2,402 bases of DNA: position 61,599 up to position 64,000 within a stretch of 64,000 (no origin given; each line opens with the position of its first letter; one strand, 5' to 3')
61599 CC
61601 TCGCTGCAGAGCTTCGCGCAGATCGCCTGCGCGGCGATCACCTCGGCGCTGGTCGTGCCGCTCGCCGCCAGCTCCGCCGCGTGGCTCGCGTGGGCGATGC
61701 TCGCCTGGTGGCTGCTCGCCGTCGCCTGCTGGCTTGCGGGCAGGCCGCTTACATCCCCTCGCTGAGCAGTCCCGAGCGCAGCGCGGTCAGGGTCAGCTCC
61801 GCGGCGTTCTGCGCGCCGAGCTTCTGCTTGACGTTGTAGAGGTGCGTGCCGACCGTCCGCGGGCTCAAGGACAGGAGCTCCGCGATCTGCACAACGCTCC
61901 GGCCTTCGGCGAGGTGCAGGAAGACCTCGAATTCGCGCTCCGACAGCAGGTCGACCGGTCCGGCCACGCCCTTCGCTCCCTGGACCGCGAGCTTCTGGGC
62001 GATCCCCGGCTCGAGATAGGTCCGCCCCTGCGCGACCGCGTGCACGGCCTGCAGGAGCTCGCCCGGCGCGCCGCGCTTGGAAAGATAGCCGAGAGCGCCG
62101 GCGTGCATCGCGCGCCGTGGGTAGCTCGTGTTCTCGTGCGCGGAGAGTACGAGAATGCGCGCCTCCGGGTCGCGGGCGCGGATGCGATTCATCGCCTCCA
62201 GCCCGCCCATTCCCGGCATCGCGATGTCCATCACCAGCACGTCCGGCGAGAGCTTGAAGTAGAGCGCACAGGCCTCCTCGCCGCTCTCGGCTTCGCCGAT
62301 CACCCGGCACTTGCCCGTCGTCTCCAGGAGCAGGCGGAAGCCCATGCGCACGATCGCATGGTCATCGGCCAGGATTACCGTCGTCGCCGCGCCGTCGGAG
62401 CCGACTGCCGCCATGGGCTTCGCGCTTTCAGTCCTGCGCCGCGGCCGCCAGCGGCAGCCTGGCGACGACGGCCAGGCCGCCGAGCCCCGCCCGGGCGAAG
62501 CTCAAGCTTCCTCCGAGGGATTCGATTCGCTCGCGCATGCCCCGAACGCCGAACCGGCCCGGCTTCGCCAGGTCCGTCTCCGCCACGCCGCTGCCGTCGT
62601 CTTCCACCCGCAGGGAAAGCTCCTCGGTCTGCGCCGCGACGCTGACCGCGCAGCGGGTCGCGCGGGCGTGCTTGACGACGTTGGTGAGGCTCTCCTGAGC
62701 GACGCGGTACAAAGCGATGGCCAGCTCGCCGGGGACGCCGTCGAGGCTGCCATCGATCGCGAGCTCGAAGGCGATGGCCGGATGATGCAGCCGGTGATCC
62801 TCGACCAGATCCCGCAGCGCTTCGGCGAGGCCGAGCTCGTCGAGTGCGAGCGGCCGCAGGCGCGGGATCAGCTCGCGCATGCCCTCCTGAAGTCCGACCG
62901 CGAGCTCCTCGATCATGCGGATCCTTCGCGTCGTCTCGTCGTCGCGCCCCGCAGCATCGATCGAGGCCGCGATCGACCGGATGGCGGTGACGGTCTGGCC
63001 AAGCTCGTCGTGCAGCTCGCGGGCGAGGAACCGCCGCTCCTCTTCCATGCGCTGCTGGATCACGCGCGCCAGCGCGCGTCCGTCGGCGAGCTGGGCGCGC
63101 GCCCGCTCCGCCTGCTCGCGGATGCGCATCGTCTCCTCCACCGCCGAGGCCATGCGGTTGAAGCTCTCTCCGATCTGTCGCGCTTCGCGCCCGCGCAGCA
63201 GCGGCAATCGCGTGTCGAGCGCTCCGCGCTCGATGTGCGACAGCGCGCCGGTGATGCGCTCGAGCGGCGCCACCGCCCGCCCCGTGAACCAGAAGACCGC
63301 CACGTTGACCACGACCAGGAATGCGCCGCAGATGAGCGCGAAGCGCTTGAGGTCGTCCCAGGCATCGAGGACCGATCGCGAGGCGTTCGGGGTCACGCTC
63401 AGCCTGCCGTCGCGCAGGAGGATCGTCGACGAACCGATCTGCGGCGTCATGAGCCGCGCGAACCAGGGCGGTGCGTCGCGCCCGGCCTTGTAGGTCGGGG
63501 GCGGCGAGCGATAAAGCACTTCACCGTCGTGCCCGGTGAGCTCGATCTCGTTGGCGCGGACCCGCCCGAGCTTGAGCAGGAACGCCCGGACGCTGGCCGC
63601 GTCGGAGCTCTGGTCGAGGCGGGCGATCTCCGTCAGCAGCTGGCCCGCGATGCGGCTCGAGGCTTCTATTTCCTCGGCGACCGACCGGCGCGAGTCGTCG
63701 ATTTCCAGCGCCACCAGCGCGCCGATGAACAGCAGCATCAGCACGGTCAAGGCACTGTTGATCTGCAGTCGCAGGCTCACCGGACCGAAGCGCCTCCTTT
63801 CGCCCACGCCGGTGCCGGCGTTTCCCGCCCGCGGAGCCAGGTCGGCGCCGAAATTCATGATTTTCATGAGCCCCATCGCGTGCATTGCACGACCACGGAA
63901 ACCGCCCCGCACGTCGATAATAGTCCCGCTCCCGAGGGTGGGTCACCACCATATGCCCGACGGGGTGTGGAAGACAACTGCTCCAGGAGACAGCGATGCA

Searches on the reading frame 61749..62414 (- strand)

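Call 45: search_protein_families(library=pfam, proteins=[window:61749-62414:-], max_evalue=0.0001)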
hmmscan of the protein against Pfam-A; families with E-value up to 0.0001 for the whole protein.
window:61749-62414:- (221 aa): 3 families
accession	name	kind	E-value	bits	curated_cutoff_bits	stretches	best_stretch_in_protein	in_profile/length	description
PF00072.30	Response_reg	-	9.6e-28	97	30.2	1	13-124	1-110/111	Response regulator receiver domain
PF00196.25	GerE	-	2e-15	56.6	23.5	1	156-210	2-56/57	Bacterial regulatory proteins, luxR family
PF08281.18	Sigma70_r4_2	-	1.8e-07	31.1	25.7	1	156-199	10-54/54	Sigma-70, region 4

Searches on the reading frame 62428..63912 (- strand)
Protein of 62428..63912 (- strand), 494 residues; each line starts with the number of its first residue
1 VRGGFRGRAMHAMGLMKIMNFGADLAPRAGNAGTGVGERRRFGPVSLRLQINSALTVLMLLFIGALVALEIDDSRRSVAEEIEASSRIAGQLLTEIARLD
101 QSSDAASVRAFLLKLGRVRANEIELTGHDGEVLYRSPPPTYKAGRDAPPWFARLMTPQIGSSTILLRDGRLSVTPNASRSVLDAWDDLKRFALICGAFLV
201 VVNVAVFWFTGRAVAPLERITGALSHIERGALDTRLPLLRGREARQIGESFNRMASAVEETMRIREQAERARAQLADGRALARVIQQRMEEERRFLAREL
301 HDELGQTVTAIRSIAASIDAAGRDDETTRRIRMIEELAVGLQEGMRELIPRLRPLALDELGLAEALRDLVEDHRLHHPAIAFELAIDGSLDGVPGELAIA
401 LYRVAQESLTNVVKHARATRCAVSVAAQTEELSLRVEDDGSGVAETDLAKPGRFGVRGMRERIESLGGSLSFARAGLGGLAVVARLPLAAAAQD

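Call 46: search_protein_families(library=pfam, proteins=[window:62428-63912:-], max_evalue=0.0001)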
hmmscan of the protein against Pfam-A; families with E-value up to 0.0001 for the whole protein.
window:62428-63912:- (494 aa): 3 families
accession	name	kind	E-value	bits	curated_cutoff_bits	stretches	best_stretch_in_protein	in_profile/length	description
PF00672.30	HAMP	-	8e-11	42.5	25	1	208-259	1-52/53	HAMP domain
PF02518.31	HATPase_c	-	1.2e-10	42.2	26.4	1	399-489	4-110/111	Histidine kinase-, DNA gyrase B-, and HSP90-like ATPase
PF07730.19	HisKA_3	-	1.5e-10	41.9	24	1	292-356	1-67/68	Histidine kinase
